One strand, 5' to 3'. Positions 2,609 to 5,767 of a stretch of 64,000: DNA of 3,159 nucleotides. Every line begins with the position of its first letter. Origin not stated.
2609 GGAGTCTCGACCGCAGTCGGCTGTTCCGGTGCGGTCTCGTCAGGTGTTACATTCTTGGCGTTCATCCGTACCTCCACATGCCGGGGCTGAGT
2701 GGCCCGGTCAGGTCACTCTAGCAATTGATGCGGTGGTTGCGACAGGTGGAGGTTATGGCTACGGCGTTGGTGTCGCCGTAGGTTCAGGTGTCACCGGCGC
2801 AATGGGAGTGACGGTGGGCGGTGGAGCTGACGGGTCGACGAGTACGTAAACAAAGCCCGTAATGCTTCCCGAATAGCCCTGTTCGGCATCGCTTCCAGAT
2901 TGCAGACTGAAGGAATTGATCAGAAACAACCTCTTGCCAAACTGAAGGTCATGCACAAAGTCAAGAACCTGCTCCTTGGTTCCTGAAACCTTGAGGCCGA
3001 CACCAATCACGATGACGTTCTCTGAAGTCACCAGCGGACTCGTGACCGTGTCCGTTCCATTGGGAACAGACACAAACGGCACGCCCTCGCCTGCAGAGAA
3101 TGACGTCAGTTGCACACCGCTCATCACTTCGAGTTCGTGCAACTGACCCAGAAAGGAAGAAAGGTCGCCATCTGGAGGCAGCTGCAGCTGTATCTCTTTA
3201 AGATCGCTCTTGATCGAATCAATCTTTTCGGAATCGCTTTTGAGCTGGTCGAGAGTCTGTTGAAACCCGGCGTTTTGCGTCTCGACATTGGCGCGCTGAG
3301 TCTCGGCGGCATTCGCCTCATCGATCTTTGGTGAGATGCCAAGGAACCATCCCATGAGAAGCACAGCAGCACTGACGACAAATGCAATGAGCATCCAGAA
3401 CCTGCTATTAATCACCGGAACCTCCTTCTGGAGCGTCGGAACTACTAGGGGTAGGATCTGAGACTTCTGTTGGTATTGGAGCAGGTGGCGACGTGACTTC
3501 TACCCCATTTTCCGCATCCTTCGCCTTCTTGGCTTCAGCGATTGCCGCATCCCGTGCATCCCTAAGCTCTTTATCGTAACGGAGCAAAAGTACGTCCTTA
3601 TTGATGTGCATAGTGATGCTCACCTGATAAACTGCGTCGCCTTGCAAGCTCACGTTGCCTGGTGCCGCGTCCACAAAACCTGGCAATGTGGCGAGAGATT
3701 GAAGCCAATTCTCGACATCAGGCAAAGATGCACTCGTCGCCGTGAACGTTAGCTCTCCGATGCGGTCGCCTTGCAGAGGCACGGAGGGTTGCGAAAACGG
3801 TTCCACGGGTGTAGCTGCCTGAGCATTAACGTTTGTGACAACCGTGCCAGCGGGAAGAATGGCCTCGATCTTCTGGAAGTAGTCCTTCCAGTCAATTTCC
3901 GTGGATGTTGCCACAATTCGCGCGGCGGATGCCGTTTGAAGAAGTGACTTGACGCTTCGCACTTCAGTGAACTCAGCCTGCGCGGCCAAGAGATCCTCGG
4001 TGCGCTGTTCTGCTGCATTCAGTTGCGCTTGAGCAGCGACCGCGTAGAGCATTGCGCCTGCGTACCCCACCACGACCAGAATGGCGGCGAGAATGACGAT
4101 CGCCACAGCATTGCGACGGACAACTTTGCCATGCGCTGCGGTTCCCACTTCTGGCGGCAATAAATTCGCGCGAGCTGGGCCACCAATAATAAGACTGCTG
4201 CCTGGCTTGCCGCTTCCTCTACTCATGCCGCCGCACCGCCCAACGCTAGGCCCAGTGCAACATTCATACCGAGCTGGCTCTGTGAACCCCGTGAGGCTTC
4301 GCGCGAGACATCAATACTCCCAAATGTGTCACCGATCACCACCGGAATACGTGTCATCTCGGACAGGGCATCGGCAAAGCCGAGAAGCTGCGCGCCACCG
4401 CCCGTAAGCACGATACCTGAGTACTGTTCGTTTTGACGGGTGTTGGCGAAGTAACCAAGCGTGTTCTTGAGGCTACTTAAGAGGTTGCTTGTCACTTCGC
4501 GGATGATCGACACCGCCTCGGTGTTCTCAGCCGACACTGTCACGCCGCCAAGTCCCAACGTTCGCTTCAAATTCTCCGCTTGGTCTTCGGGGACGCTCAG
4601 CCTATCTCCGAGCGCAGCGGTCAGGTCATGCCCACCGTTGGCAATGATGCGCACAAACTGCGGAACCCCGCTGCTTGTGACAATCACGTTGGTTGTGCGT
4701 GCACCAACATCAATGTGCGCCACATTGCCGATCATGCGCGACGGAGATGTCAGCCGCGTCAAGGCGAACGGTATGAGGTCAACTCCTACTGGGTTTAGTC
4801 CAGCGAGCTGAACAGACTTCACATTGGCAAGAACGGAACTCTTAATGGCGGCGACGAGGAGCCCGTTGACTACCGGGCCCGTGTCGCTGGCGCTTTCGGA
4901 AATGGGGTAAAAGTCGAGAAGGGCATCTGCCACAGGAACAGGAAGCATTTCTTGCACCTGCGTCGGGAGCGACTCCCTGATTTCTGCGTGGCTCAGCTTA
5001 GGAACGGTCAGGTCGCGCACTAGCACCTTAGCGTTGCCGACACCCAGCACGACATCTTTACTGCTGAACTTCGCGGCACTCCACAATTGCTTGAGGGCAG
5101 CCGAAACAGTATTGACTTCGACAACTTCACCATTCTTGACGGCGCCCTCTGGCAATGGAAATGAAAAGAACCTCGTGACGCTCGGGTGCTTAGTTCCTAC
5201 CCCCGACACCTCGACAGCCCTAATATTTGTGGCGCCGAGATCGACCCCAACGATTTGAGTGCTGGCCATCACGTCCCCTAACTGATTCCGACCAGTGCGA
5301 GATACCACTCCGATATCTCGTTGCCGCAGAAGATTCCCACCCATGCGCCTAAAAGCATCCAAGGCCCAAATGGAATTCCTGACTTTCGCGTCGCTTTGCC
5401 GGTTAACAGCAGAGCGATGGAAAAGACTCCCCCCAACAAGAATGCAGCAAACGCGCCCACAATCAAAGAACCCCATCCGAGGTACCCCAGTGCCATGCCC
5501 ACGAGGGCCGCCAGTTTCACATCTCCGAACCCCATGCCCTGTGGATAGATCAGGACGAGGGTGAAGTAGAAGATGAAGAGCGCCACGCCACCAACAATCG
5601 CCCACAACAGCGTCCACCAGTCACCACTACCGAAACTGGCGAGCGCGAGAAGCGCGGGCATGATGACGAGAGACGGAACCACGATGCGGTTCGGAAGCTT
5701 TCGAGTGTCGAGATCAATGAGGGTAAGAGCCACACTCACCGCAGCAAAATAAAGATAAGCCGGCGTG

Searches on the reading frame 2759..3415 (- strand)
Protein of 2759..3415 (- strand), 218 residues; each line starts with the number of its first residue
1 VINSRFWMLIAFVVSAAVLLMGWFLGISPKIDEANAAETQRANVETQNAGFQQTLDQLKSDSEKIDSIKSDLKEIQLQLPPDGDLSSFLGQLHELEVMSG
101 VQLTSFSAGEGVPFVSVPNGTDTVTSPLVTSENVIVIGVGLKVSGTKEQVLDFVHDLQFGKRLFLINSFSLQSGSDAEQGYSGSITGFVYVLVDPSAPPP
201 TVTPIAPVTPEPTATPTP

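Call 70: search_protein_families(library=pfam, proteins=[window:2759-3415:-], max_evalue=0.001)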
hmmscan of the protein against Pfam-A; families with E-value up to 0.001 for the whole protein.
window:2759-3415:- (218 aa): 1 family
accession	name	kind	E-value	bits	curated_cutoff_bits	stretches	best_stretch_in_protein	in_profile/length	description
PF04350.18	PilO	-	3.8e-05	24.3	22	0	37-110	4-77/145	Pilus assembly protein, PilO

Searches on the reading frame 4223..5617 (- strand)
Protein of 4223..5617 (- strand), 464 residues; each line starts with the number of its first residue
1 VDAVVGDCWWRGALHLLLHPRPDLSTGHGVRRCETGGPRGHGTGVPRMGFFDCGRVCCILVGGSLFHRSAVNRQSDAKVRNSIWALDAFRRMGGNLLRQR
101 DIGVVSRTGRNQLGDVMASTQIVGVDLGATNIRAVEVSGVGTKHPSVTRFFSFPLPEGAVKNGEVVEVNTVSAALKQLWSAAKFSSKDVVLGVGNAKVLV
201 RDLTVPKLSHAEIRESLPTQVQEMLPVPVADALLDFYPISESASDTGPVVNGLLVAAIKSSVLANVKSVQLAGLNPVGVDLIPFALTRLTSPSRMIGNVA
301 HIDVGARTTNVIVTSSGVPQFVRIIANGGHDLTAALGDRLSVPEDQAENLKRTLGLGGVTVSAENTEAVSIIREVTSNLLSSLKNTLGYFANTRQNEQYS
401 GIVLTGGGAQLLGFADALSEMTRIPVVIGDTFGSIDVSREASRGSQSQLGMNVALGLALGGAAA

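Call 70: search_protein_families(library=pfam, proteins=[window:4223-5617:-], max_evalue=0.001)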
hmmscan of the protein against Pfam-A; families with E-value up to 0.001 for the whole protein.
window:4223-5617:- (464 aa): 4 families
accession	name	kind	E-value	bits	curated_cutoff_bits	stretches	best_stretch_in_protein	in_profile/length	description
PF11104.14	PilM_2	-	2e-41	142.5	27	1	124-459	1-337/340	Type IV pilus assembly protein PilM;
PF14450.12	FtsA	-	3.5e-12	47.2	31.8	1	300-431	1-112/127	Cell division protein FtsA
PF06723.19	MreB_Mbl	-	6.2e-06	25.7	27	1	364-430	238-305/327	MreB/Mbl protein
PF21522.3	MreB-like_C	-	0.00069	20.6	27.8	0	302-413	2-118/123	Archaeal actin homologue MreB-like, C-terminal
